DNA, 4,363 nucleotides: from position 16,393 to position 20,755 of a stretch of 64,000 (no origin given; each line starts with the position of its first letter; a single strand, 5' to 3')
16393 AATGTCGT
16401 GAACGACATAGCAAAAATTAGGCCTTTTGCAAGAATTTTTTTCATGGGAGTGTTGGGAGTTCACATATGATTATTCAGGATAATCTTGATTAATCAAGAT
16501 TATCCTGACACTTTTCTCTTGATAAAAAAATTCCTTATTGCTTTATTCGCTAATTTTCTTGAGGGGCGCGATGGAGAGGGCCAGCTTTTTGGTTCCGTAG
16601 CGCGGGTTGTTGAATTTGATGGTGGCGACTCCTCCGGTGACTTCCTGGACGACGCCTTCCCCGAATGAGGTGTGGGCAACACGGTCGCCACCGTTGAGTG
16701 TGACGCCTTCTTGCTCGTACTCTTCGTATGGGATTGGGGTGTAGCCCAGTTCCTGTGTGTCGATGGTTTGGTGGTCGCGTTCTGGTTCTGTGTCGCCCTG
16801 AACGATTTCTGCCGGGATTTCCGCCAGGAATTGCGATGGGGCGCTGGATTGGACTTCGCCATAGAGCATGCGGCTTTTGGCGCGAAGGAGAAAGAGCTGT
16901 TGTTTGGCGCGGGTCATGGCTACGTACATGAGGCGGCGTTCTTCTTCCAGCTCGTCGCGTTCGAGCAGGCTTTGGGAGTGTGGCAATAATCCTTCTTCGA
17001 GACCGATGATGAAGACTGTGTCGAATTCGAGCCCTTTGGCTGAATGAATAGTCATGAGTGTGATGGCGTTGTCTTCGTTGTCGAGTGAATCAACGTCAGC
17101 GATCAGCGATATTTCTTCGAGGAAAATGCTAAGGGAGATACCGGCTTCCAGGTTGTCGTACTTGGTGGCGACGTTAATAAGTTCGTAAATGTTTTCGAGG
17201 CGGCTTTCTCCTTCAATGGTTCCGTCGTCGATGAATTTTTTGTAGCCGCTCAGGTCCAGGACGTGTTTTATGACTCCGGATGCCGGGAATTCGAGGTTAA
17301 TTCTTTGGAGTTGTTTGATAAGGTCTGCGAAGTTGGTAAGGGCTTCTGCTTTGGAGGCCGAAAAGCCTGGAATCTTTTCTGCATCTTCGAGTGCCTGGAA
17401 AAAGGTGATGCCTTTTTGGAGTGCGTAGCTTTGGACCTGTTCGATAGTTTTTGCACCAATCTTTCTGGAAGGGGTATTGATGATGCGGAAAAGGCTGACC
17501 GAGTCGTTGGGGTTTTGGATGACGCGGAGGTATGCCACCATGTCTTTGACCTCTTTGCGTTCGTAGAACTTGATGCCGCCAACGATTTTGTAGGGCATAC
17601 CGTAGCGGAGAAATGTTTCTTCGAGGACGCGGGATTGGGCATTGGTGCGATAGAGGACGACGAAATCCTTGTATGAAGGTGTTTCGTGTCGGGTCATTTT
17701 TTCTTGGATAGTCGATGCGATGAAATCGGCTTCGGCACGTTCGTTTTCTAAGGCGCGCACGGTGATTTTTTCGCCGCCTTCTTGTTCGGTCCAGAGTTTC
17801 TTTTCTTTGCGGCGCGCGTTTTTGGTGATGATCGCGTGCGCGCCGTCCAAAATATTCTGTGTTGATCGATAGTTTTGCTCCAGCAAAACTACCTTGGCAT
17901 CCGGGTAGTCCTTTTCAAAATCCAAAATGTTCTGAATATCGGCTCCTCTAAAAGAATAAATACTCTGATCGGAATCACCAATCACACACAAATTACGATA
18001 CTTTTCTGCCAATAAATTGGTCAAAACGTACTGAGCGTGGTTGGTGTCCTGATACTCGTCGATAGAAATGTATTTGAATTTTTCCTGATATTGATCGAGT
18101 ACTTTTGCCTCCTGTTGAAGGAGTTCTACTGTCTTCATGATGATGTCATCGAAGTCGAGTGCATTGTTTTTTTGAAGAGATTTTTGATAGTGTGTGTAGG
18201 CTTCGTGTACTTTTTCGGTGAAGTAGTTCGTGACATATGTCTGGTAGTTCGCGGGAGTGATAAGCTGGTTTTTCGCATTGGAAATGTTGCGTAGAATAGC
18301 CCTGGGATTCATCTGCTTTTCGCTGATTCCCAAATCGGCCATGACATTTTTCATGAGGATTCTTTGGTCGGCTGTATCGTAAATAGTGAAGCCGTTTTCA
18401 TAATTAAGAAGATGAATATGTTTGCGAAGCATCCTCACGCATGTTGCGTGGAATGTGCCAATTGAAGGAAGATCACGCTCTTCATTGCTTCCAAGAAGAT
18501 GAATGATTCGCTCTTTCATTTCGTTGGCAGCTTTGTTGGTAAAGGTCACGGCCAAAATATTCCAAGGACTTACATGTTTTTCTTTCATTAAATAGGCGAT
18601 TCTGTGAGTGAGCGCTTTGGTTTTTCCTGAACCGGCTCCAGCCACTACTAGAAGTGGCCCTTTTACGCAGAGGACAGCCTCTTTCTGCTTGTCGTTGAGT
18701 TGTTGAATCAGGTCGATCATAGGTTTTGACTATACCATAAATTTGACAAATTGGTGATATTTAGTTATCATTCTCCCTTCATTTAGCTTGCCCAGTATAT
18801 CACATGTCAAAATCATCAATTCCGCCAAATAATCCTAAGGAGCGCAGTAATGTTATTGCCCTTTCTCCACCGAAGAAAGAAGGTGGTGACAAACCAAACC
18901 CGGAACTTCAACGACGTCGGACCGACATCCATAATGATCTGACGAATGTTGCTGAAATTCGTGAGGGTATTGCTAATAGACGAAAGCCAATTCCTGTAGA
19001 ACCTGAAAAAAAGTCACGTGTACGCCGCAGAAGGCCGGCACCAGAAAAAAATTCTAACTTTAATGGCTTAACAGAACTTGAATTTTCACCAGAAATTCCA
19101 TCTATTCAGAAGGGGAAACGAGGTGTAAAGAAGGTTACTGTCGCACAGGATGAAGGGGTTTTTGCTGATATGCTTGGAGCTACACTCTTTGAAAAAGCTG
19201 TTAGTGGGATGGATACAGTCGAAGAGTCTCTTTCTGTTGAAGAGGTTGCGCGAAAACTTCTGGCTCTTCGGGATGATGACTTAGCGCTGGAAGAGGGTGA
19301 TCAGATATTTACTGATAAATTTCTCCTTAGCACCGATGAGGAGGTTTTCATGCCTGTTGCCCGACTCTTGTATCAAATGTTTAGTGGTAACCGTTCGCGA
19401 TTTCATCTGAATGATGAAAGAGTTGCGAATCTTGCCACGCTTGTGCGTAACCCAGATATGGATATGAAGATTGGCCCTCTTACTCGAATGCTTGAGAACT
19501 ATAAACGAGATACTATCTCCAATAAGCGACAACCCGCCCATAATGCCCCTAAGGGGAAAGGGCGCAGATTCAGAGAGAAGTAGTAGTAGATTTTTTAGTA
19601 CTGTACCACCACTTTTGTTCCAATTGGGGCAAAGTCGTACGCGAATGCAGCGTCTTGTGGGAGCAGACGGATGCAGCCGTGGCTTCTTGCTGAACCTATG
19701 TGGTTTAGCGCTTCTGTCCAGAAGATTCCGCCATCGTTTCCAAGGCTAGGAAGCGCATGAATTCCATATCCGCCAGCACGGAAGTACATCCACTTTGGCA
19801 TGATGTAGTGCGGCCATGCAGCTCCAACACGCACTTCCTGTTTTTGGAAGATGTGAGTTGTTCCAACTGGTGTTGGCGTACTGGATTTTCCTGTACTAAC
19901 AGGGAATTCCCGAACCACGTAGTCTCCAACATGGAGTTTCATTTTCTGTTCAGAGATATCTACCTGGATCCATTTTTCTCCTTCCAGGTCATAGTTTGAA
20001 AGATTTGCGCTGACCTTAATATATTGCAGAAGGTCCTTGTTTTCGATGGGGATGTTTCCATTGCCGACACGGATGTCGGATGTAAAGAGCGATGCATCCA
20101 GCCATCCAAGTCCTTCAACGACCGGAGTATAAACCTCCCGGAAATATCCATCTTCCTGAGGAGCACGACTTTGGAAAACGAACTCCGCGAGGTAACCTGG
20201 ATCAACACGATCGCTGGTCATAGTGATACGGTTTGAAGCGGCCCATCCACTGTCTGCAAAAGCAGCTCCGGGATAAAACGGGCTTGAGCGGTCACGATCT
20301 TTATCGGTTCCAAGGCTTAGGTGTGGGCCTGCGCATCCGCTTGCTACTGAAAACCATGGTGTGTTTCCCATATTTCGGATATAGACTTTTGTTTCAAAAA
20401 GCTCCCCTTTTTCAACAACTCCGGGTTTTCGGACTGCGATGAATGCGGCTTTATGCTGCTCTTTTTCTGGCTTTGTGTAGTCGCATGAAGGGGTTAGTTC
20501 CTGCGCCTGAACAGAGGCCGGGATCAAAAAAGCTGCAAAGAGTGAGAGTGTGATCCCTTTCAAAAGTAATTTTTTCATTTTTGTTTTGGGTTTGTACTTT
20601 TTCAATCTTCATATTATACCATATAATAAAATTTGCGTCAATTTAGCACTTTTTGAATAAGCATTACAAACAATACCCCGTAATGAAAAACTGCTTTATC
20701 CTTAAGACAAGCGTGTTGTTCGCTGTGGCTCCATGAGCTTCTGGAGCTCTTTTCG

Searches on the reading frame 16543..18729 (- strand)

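Call 27: search_protein_families(library=pfam, proteins=[window:16543-18729:-], max_evalue=0.001)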
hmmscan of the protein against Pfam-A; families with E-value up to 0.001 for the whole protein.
window:16543-18729:- (728 aa): 8 families
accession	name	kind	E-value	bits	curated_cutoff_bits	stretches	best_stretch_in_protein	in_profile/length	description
PF00580.27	UvrD-helicase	-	1.7e-95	320.3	23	1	11-276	1-271/271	UvrD/REP helicase N-terminal domain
PF13361.12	UvrD_C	-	5e-77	260.1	25.6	1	282-616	2-347/350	UvrD-like helicase C-terminal domain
PF13245.12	AAA_19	-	1.1e-22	81.1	25.1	1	15-261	1-134/134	AAA domain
PF13538.12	UvrD_C_2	-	7.1e-12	45.4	27.4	1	557-614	3-51/52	UvrD-like helicase C-terminal domain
PF01443.25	Viral_helicase1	-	1.4e-08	35.3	21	0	555-614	176-226/228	Viral superfamily 1 RNA helicase core domain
PF13086.12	AAA_11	-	8e-07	29.5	27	1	10-226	1-222/257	AAA domain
PF13604.12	AAA_30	-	2.7e-05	24.4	27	1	10-74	1-65/191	AAA domain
PF21196.3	PcrA_UvrD_tudor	-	0.00017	21.8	23.9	1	681-725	2-48/48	PcrA/UvrD tudor domain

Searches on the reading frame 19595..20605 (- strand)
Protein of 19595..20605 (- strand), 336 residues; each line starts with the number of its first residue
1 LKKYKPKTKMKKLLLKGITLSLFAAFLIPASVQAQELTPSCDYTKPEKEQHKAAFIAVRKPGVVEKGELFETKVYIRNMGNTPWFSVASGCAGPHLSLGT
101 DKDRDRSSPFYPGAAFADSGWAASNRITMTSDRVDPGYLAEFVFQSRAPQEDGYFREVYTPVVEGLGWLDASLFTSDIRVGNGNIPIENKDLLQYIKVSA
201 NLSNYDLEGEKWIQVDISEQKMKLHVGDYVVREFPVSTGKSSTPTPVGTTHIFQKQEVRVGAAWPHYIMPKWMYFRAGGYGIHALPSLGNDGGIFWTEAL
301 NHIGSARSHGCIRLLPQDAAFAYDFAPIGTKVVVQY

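Call 104: search_protein_families(library=pfam, proteins=[window:19595-20605:-], max_evalue=0.00001)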
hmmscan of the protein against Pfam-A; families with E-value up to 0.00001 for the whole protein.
window:19595-20605:- (336 aa): 1 family
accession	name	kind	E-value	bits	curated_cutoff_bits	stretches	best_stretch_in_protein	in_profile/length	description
PF03734.19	YkuD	-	3.7e-22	79.9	23.4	1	211-334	2-146/146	L,D-transpeptidase catalytic domain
